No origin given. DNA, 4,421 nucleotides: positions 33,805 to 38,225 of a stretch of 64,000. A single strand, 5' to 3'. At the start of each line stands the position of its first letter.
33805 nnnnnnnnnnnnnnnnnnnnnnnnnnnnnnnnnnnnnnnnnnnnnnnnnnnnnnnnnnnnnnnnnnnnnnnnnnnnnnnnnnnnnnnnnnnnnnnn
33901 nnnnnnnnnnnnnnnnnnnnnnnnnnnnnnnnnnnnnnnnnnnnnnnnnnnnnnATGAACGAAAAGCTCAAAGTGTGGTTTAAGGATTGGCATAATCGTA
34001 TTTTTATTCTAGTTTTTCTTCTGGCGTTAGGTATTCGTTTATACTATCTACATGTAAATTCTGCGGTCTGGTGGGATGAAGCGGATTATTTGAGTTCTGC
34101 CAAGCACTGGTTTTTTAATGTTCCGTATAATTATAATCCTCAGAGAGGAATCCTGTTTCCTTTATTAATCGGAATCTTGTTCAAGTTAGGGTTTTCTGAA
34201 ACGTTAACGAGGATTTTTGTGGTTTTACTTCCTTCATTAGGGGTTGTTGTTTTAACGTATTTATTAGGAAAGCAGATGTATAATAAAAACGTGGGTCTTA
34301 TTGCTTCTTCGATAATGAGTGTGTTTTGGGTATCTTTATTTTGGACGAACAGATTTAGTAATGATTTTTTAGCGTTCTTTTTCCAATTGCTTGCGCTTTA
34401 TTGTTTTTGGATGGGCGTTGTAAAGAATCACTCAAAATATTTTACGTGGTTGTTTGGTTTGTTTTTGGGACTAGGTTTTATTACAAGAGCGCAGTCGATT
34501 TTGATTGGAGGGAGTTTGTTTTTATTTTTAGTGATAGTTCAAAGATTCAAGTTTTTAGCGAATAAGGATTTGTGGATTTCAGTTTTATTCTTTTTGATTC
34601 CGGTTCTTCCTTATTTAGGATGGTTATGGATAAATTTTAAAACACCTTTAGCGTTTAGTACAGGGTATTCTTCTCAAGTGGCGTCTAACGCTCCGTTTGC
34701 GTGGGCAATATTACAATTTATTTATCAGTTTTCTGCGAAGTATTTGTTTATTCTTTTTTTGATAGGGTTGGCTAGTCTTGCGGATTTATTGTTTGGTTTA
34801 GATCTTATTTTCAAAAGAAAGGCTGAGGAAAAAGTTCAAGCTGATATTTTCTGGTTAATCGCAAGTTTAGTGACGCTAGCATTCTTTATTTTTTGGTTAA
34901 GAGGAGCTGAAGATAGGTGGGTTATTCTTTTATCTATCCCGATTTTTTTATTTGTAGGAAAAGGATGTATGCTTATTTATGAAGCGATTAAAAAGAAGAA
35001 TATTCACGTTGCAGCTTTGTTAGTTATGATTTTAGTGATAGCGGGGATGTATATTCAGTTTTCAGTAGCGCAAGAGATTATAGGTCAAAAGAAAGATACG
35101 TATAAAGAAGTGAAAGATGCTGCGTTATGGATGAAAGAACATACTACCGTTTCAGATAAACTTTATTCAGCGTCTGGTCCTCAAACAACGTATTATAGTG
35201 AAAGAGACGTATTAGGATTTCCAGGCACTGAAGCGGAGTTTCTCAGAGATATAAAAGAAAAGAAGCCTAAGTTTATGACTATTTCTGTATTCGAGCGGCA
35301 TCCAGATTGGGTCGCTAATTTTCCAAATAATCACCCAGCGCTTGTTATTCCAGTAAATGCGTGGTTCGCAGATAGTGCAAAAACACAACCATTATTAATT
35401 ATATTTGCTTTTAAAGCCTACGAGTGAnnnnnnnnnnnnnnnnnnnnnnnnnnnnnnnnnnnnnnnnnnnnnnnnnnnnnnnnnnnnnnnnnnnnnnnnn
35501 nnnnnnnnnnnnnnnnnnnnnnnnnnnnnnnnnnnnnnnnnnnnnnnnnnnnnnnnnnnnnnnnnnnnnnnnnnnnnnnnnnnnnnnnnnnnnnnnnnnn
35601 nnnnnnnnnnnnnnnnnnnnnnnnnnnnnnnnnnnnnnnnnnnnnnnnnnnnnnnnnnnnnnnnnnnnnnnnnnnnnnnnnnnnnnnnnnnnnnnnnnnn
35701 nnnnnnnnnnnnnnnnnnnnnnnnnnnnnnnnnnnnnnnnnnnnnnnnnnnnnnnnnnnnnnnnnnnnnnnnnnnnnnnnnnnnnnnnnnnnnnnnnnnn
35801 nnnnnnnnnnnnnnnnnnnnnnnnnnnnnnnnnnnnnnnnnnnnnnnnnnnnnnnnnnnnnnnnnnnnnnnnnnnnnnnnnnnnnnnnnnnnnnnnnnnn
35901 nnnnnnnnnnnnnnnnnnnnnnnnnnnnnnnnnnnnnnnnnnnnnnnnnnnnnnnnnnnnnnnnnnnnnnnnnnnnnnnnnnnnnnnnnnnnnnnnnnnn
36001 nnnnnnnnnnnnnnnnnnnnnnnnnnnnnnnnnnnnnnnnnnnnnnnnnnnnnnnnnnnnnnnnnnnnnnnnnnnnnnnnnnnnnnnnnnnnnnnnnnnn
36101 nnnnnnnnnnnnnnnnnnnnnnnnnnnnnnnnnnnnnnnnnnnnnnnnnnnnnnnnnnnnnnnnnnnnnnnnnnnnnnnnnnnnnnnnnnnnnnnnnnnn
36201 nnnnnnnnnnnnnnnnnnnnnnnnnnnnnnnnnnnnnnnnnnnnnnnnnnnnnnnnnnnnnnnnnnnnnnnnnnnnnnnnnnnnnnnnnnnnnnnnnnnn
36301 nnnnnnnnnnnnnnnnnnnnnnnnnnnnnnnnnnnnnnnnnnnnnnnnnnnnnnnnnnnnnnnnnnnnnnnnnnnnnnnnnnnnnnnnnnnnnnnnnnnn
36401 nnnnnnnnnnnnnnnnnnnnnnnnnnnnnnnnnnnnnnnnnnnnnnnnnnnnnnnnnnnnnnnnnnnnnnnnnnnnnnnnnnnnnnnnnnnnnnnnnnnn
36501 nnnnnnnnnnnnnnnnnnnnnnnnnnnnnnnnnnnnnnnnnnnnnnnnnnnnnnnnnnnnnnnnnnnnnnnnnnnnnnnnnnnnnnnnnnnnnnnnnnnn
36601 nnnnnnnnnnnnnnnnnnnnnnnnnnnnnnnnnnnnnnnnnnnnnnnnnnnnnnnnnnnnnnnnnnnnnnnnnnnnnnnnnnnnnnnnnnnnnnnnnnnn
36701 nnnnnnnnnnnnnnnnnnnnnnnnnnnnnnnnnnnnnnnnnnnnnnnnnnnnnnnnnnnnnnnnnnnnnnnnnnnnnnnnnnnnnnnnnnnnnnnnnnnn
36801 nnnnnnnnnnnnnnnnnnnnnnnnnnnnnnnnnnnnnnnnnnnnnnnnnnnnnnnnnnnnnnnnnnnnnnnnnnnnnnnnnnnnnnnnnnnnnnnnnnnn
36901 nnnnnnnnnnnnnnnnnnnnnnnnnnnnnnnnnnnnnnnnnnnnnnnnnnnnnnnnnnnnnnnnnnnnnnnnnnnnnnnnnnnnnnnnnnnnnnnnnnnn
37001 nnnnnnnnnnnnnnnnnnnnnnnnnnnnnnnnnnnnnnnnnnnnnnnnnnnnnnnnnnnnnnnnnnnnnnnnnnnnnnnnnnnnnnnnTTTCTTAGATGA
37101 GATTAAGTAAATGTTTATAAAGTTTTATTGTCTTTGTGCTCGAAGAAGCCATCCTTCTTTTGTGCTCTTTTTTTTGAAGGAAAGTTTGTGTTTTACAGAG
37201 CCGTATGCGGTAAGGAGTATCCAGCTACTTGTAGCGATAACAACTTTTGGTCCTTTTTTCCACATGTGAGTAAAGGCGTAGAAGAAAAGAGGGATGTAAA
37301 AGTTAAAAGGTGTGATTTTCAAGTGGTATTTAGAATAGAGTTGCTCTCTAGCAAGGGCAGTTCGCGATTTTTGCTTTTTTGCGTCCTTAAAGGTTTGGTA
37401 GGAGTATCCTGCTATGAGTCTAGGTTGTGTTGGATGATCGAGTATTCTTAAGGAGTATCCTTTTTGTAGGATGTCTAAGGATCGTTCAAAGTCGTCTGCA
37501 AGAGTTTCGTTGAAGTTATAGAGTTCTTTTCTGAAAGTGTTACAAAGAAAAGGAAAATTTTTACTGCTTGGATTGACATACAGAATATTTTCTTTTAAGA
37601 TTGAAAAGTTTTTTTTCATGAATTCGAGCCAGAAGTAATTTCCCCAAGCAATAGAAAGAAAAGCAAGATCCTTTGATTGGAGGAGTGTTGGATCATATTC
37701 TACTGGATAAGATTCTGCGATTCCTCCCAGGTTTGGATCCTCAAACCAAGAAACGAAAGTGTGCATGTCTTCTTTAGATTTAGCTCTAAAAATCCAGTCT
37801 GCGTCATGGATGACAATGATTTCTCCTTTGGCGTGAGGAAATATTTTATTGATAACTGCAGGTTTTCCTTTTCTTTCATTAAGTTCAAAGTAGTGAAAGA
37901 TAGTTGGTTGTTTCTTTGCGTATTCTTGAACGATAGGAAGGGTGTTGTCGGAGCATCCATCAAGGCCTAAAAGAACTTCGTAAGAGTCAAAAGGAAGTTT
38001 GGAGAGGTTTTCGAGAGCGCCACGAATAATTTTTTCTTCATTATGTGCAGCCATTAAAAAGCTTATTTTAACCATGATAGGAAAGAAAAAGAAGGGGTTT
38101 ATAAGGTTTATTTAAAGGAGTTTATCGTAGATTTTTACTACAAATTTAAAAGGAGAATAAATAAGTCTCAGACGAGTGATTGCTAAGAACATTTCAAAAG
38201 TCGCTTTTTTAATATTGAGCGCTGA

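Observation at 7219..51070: Very large AglB-centred glycosylation island that likely encodes more than one lipid-linked glycan pathway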

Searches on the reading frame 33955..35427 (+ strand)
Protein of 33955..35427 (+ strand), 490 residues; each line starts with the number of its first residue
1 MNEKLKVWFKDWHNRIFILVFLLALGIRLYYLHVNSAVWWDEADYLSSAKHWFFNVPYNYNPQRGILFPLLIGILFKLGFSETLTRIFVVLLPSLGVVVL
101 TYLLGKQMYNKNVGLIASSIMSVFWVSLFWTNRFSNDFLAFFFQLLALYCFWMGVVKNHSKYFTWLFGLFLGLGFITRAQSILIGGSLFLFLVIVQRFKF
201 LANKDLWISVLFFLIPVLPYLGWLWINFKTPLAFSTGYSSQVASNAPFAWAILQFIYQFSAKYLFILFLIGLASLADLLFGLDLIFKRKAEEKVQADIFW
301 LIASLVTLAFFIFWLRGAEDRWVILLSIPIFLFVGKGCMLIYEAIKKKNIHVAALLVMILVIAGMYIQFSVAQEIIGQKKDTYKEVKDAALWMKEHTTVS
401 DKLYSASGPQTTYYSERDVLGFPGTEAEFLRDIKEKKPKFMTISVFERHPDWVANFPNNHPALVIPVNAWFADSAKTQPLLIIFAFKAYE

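Call 5: search_protein_families(library=pfam, proteins=[window:33955-35427:+], max_evalue=0.01)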
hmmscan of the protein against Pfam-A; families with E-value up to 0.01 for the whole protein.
window:33955-35427:+ (490 aa): 1 family
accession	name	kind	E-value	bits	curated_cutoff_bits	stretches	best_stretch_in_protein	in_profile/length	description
PF13231.12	PMT_2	-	6.1e-15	56.2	26.1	1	65-223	3-160/160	Dolichyl-phosphate-mannose-protein mannosyltransferase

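Call 18: search_protein_families(library=ncbifam, proteins=[window:33955-35427:+], max_evalue=0.01)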
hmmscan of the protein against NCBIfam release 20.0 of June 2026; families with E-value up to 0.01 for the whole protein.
window:33955-35427:+ (490 aa): 1 family
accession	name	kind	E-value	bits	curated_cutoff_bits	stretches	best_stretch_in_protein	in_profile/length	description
NF047440.1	LA3751_2_3_fam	subfamily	1e-06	27.8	200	1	35-425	52-437/460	LA_3751/LA_3752 family putative glycosyltransferase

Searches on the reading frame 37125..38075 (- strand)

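Call 5: search_protein_families(library=pfam, proteins=[window:37125-38075:-], max_evalue=0.01)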
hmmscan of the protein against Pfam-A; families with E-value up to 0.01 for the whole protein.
window:37125-38075:- (316 aa): 3 families
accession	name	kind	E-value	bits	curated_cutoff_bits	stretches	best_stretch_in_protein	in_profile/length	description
PF00535.33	Glycos_transf_2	-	3.2e-18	66.7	23.3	1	5-135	1-127/168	Glycosyl transferase family 2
PF13641.12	Glyco_tranf_2_3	-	1.4e-08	35.5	27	1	4-96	3-99/230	Glycosyltransferase like family 2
PF13632.12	Glyco_trans_2_3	-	4.6e-05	23.8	27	1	189-279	93-179/198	Glycosyl transferase family group 2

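Call 41: search_protein_families(library=ncbifam, proteins=[window:37125-38075:-], max_evalue=0.001)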
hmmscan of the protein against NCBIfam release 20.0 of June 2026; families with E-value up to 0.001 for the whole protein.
window:37125-38075:- (316 aa): 8 families
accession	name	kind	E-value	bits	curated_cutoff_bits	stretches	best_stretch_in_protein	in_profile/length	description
TIGR03937.1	PgaC_IcaA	equivalog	2.8e-12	46.3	422.3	1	3-117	46-157/407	poly-beta-1,6-N-acetyl-D-glucosamine synthase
NF053739.1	GlytfEpsEBac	equivalog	9.4e-08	31.4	450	1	3-104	2-103/265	glycosyltransferase EpsE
NF047588.1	GlcsyltransPgfSStrep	equivalog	1.4e-07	31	500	1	3-94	2-96/308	glycosyltransferase PgfS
NF050050.1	ProtGlycPglI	equivalog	2.7e-06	27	500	1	1-93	1-93/306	GalNAc(5)-diNAcBac-PP-undecaprenol beta-1,3-glucosyltransferase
NF007482.0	PRK10073.1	equivalog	2.9e-06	26.5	423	1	3-95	7-97/334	glycosyltransferase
NF047683.1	TeichurnBiosyTuaG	equivalog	2.1e-05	24.3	400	1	3-102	7-105/252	teichuronic acid biosynthesis protein TuaG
NF007986.1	PRK10714.1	equivalog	0.00035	19.7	529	1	10-94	14-101/316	undecaprenyl-phosphate 4-deoxy-4-formamido-L-arabinose transferase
TIGR04283.1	glyco_like_mftF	equivalog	0.0007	19.2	182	0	5-108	2-97/221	TIGR04283 family arsenosugar biosynthesis glycosyltransferase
